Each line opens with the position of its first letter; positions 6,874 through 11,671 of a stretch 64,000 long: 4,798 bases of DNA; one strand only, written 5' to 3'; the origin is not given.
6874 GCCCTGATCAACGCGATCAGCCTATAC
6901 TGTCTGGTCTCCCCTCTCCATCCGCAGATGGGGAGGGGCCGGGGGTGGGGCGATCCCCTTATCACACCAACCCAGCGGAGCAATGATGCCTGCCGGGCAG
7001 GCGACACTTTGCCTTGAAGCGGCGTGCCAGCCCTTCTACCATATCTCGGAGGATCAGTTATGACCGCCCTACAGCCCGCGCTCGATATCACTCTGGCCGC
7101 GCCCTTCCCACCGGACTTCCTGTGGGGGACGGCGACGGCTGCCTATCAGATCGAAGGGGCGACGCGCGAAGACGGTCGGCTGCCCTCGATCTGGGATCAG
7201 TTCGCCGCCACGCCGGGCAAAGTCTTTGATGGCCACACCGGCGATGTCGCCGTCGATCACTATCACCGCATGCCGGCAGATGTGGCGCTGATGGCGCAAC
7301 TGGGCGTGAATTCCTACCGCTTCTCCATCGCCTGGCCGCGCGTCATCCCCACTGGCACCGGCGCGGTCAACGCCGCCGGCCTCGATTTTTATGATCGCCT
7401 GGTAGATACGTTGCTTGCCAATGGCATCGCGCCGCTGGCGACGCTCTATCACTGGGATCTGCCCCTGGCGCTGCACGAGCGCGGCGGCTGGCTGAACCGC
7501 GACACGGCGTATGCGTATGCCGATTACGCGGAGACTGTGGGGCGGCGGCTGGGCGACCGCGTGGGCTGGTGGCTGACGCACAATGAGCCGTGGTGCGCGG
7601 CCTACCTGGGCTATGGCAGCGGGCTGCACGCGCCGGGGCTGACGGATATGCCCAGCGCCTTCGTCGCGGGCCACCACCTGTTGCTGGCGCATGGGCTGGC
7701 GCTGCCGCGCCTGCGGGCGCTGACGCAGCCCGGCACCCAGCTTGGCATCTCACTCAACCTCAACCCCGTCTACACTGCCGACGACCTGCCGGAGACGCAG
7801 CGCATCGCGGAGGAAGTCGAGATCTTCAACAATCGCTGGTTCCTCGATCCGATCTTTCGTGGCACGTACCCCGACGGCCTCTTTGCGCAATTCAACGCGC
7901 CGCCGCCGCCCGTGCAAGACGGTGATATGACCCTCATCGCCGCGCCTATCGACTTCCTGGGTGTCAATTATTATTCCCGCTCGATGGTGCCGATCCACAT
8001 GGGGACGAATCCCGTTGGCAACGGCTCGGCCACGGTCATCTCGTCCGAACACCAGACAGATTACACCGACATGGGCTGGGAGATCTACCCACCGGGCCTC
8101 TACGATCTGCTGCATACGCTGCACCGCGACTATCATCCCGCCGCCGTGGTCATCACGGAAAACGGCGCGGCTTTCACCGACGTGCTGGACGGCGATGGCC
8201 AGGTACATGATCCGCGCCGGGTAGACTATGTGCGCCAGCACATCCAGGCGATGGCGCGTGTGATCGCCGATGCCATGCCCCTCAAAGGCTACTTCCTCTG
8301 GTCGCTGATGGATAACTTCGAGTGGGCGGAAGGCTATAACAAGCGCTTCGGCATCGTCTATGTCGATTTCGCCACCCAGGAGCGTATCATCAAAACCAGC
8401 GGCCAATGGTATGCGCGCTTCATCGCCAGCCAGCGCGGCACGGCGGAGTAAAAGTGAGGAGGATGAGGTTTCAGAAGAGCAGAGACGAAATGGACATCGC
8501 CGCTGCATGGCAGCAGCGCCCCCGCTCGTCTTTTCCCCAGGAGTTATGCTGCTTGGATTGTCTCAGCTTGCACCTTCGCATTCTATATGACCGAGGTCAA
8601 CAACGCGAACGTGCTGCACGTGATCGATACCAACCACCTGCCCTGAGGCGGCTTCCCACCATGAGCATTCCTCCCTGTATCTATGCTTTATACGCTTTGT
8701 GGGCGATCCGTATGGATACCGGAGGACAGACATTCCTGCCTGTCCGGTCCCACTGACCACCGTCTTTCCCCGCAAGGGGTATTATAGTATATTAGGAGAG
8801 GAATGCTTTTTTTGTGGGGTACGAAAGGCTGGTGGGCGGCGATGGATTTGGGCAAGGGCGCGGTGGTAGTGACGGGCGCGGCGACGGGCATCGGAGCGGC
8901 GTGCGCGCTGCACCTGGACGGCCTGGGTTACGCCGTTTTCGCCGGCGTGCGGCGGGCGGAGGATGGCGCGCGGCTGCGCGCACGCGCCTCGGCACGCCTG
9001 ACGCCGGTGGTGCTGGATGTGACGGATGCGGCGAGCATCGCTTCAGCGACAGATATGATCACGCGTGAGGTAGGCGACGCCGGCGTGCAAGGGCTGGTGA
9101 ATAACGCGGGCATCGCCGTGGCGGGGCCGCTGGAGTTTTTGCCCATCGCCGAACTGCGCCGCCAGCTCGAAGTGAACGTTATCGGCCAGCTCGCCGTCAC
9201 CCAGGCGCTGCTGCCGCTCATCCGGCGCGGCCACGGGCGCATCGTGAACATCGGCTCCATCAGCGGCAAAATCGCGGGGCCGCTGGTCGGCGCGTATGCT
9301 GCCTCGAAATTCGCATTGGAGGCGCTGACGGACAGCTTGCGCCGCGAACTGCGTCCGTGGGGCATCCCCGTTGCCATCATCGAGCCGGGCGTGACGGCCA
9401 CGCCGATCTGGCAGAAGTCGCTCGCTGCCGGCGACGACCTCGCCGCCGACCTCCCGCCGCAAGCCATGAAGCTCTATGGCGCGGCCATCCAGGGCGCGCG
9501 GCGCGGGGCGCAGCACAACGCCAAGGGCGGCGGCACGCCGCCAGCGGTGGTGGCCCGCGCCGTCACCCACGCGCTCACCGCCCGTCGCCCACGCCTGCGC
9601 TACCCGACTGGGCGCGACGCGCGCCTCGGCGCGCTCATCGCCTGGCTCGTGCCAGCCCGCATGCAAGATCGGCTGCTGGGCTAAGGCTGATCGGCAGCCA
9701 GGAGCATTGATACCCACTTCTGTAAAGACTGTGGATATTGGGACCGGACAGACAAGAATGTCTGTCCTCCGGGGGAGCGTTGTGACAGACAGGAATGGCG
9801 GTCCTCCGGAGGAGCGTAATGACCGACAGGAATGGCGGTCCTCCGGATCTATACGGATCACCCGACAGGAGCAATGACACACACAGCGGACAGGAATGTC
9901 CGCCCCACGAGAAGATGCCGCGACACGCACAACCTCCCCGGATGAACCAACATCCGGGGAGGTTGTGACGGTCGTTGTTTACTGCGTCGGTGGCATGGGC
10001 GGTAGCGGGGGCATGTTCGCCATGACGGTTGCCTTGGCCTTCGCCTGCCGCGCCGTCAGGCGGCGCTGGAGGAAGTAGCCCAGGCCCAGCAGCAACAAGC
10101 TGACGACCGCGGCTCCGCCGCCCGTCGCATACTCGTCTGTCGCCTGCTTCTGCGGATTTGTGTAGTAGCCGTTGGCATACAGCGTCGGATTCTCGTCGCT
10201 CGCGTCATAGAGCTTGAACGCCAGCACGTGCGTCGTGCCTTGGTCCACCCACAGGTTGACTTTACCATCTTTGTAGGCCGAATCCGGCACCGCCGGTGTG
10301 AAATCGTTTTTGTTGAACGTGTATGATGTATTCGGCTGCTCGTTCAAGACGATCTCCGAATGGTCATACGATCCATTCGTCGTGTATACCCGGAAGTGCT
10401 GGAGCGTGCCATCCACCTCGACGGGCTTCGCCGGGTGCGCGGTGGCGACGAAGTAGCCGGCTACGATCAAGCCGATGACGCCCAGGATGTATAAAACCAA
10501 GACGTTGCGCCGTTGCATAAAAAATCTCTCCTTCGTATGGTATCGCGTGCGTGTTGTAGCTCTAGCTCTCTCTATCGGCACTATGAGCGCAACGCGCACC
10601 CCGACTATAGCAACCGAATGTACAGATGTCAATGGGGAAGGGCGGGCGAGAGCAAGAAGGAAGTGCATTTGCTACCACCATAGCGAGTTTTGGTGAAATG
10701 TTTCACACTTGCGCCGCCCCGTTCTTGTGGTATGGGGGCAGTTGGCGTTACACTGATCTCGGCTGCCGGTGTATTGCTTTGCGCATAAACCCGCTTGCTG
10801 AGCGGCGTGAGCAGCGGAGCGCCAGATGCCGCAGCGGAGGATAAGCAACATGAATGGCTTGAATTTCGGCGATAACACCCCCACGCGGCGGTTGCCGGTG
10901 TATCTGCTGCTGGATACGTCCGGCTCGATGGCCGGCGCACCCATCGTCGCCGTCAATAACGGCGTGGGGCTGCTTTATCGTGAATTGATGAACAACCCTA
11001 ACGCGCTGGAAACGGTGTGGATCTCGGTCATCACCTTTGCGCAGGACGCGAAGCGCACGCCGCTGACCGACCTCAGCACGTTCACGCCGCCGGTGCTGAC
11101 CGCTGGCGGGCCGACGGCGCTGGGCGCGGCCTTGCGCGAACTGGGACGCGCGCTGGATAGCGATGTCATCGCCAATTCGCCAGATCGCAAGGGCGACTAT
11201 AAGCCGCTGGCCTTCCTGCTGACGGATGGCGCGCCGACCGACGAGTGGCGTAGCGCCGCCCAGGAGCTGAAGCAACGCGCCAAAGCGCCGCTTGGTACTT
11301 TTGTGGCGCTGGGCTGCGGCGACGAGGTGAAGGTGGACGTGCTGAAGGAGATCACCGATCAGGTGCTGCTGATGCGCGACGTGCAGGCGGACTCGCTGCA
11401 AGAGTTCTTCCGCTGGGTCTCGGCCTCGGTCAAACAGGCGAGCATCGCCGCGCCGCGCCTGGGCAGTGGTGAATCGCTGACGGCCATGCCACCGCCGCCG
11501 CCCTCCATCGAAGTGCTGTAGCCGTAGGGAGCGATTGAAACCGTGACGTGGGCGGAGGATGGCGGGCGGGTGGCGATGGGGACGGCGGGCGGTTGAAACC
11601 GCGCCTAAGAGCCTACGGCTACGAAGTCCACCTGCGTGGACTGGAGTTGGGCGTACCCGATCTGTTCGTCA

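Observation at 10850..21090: Ten-kb signalling neighbourhood: vWA / vWA-PP2C / Zn-ribbon kinase / membrane STK, then Roadblock-MglA-DUF4388-thioesterase, split by a TnpB element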

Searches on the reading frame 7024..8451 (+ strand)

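Call 31: search_protein_families(library=pfam, proteins=[window:7024-8451:+], max_evalue=1)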
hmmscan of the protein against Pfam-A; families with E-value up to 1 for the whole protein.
window:7024-8451:+ (475 aa): 1 family
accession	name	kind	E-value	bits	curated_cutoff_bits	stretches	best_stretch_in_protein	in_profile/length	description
PF00232.24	Glyco_hydro_1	-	1.1e-167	558.6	22.6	1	26-470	3-451/453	Glycosyl hydrolase family 1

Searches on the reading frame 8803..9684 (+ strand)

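Call 31: search_protein_families(library=pfam, proteins=[window:8803-9684:+], max_evalue=1)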
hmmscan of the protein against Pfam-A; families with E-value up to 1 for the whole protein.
window:8803-9684:+ (293 aa): 8 families
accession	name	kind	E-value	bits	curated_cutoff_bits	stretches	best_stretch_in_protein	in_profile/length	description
PF00106.31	adh_short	-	6.3e-44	150.2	26.6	1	20-206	2-190/195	short chain dehydrogenase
PF13561.12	adh_short_C2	-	1.5e-31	110.3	27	1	25-212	1-189/236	Enoyl-(Acyl carrier protein) reductase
PF08659.16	KR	-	7.4e-09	36.2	22.6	1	19-182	1-166/180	KR domain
PF08643.16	DUF1776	-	8.6e-06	25.8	25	1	107-284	105-289/294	Fungal family of unknown function (DUF1776)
PF01370.27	Epimerase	-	0.00013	22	20.9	1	21-182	1-159/240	NAD dependent epimerase/dehydratase family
PF23441.1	SDR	-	0.01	15.7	27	1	98-211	94-207/258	SDR-like rossmann domain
PF13460.12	NAD_binding_10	-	0.023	15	27.2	1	25-83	1-58/184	NAD(P)H-binding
PF05368.20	NmrA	-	0.27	11.2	27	1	18-82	2-66/298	NmrA-like family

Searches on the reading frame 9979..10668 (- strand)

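Call 31: search_protein_families(library=pfam, proteins=[window:9979-10668:-], max_evalue=1)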
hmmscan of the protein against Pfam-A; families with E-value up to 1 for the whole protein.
window:9979-10668:- (229 aa): 3 families
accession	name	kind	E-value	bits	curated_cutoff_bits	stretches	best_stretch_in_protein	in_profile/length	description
PF16034.10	JAKMIP_CC3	-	0.043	13.9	30.2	1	84-134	15-65/200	JAKMIP CC3 domain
PF14660.12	DUF4458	-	0.12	12.9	22.4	1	111-160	49-95/114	Domain of unknown function (DUF4458)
PF19733.4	DUF6223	-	0.94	10.3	27.4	1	19-78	5-61/98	Family of unknown function (DUF6223)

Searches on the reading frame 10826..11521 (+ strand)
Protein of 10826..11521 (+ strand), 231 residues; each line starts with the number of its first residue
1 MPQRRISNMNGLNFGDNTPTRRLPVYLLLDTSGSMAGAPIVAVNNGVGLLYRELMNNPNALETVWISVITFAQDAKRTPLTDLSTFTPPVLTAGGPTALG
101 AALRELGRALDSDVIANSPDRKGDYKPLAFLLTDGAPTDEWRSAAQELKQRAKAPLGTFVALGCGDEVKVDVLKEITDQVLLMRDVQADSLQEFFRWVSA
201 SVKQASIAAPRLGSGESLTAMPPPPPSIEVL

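Call 3: search_protein_families(library=pfam, proteins=[window:10826-11521:+], max_evalue=0.01)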
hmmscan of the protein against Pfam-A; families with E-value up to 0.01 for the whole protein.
window:10826-11521:+ (231 aa): 3 families
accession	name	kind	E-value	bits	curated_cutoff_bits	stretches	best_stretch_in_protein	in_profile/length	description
PF00092.34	VWA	-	4.7e-07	30.6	23.8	1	25-178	2-152/174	von Willebrand factor type A domain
PF13519.12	VWA_2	-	0.00024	22.2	27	1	25-135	1-106/107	von Willebrand factor type A domain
PF13768.12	VWA_3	-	0.0019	18.7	27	0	94-177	75-146/155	von Willebrand factor type A domain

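Call 21: search_protein_families(library=padloc, proteins=[window:10850-11521:+], max_evalue=0.001)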
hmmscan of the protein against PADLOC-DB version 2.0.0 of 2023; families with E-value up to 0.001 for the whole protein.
window:10850-11521:+ (223 aa): 0 families

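Call 22: search_protein_families(library=ncbifam, proteins=[window:10850-11521:+], max_evalue=0.001)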
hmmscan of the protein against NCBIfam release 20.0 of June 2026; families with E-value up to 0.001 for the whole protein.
window:10850-11521:+ (223 aa): 0 families
